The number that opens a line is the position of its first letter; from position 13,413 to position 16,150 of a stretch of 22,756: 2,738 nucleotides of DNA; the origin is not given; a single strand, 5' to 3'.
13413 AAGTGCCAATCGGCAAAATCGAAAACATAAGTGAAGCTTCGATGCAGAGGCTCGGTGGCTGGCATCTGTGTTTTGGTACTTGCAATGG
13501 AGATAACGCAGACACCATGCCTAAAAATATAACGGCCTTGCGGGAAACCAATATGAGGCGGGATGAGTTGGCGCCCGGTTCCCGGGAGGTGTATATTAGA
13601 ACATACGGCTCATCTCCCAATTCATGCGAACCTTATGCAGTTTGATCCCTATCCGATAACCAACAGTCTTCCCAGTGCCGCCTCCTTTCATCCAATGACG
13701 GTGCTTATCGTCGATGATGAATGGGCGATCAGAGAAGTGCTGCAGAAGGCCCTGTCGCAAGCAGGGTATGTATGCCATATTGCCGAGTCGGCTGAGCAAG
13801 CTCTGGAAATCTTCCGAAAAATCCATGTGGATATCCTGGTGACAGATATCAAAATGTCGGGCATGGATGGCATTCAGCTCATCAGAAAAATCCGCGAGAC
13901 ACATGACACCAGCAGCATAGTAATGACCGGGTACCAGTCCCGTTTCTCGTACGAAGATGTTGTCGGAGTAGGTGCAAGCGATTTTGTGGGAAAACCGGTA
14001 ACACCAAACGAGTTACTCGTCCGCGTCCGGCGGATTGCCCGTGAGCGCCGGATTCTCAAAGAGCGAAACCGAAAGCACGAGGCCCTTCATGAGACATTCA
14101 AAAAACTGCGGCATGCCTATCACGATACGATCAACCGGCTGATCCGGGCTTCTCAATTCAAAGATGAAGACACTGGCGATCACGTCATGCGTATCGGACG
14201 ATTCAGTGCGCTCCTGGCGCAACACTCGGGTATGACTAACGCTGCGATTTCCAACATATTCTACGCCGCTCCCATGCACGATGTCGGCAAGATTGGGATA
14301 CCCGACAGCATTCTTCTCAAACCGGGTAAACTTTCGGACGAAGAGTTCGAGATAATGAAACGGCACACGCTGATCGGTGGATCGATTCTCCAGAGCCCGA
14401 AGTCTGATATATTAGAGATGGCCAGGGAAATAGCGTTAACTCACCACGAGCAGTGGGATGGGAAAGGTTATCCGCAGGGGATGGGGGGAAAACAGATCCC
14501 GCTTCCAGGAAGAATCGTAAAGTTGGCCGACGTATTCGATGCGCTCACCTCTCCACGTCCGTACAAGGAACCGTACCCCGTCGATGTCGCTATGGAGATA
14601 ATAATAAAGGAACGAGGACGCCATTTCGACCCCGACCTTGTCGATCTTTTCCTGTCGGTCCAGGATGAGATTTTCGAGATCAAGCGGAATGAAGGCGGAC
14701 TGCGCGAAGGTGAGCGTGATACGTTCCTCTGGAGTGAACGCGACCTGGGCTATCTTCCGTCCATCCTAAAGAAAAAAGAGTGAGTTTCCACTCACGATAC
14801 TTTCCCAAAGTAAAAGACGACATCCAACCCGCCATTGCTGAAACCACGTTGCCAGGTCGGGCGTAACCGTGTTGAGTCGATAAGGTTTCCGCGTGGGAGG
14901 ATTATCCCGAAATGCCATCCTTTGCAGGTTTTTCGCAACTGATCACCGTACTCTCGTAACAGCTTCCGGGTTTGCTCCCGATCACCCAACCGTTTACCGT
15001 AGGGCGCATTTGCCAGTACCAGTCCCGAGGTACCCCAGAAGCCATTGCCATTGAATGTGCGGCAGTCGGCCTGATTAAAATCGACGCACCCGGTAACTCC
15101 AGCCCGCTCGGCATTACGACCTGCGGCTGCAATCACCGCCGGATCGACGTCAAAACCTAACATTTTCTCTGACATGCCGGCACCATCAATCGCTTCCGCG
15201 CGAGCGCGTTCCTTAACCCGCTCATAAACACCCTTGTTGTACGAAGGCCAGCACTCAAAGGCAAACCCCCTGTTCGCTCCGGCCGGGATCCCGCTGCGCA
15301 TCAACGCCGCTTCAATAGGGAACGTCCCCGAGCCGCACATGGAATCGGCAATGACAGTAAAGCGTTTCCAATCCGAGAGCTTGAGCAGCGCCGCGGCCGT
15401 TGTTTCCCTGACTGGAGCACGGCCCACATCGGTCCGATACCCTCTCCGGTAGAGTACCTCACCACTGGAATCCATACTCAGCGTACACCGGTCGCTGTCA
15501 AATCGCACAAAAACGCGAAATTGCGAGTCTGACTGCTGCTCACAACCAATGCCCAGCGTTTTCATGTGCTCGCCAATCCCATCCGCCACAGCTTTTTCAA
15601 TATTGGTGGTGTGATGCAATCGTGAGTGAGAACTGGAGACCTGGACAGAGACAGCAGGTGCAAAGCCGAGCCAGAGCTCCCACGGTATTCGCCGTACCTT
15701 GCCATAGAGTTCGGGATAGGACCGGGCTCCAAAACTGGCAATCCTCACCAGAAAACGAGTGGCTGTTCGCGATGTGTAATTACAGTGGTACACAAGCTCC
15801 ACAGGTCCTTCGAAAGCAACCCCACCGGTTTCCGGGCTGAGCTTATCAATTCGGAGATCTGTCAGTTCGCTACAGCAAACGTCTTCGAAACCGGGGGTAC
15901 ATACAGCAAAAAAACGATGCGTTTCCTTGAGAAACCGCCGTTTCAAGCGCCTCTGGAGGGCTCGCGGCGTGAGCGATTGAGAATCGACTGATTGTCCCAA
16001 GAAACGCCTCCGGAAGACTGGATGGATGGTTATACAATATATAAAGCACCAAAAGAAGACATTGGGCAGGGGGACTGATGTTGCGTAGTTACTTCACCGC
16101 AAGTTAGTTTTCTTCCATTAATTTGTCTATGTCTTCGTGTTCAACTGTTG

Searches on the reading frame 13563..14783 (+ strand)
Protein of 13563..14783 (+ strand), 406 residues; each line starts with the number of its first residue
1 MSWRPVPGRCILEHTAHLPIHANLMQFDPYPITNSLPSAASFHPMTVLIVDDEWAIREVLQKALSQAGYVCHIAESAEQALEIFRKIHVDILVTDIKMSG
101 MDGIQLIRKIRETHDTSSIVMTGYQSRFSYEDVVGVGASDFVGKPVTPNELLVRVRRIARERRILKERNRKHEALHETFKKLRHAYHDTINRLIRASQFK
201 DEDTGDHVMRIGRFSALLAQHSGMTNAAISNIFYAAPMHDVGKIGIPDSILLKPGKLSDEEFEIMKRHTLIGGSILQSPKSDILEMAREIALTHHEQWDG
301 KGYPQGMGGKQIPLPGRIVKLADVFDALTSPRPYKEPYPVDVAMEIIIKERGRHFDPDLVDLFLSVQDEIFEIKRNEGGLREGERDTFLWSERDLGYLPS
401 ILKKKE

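Call 3: search_protein_families(library=pfam, proteins=[window:13563-14783:+], max_evalue=0.01)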
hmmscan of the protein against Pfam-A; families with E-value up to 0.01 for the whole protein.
window:13563-14783:+ (406 aa): 4 families
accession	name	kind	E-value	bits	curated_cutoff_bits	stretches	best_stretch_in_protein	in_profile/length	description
PF13487.12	HD_5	-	2.7e-34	118.8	27.2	1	204-359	14-170/170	HD domain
PF00072.30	Response_reg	-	6.2e-27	94.4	30.2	1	47-155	1-110/111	Response regulator receiver domain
PF01966.28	HD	-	2.2e-17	63.9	22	1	205-327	2-115/116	HD domain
PF23198.2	PDE8A_N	-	3.2e-09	37.3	29.6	1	45-125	10-92/147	PDE8A-like, N-terminal domain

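Call 4: search_protein_families(library=ncbifam, proteins=[window:13563-14783:+], max_evalue=0.01)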
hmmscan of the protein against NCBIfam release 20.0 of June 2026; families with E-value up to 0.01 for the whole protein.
window:13563-14783:+ (406 aa): 104 families (the best 25 are shown)
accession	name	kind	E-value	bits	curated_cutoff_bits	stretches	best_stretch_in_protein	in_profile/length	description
NF053512.1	nitric_RR_NosR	exception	3.9e-57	194.2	400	2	171-372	159-359/422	response regulator c-di-GMP phosphodiesterase, NosR family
NF008469.0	PRK11361.1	equivalog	3.1e-22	78.9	714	1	46-181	6-142/461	acetoacetate metabolism transcriptional regulator AtoC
NF008034.0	PRK10766.1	equivalog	1.4e-21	77.1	275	1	45-173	3-131/231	two-component system response regulator TorR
NF045944.1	ResRegRpaBCyano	equivalog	1.7e-21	76.7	330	1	48-173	1-124/229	response regulator transcription factor RpaB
NF040534.1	resp_reg_YycF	equivalog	5.4e-21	74.9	340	1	46-173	2-129/231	response regulator YycF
NF041733.1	resp_reg_CseB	equivalog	3.3e-20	72.5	350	1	46-174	2-130/228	two-component system response regulator CseB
NF053854.1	RespRegPhoBBctds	equivalog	3.5e-20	72.3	270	1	47-182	1-138/225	two-component system response regulator PhoB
TIGR01818.1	ntrC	equivalog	4.2e-20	72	558.6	1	47-171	1-126/463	nitrogen regulation protein NR(I)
NF033120.0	vanR_FM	exception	4.7e-20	72.2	460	1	44-172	3-129/231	vancomycin resistance response regulator transcription factor, VanR-F/VanR-M family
NF007005.1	PRK09468.1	equivalog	5.2e-20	71.9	331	1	46-163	5-123/237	osmolarity response regulator transcription factor OmpR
NF040689.1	MtrAB_MtrA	equivalog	5.2e-20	71.7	300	1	47-163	1-117/219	MtrAB system response regulator MtrA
TIGR02154.1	PhoB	equivalog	1.1e-19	70.6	296.2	1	46-167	4-126/226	phosphate regulon transcriptional regulator PhoB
NF012227.0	AdeR_RR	equivalog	4.9e-19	68.7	340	1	45-171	12-138/239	efflux system response regulator transcription factor AdeR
NF006900.1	PRK09390.1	equivalog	8e-19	68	255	1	45-184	5-145/203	response regulator FixJ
NF008296.0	PRK11083.1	equivalog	1.4e-18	67.1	273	1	45-195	4-156/228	two-component system response regulator CreB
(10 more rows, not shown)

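Call 62: search_protein_families(library=padloc, proteins=[window:13563-14783:+], max_evalue=0.001)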
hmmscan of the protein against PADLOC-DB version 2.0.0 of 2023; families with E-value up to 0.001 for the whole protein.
window:13563-14783:+ (406 aa): 1 family
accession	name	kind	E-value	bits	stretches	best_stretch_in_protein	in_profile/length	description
PDLC04055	PD-T4-6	-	4e-06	23.9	1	41-162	362-486/496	-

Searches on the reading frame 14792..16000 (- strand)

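Call 3: search_protein_families(library=pfam, proteins=[window:14792-16000:-], max_evalue=0.01)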
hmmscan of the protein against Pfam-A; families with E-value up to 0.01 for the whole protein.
window:14792-16000:- (402 aa): 3 families
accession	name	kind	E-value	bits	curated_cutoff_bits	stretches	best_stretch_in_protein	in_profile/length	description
PF01170.24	UPF0020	-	6.2e-40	137.4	22.3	1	186-384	1-183/197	RMKL-like, methyltransferase domain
PF22020.1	RlmL_1st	-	6.2e-15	55.3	27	1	30-82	2-53/55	RlmL ferredoxin-like domain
PF02926.22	THUMP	-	2.8e-06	28.1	20.6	1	93-177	2-84/84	THUMP domain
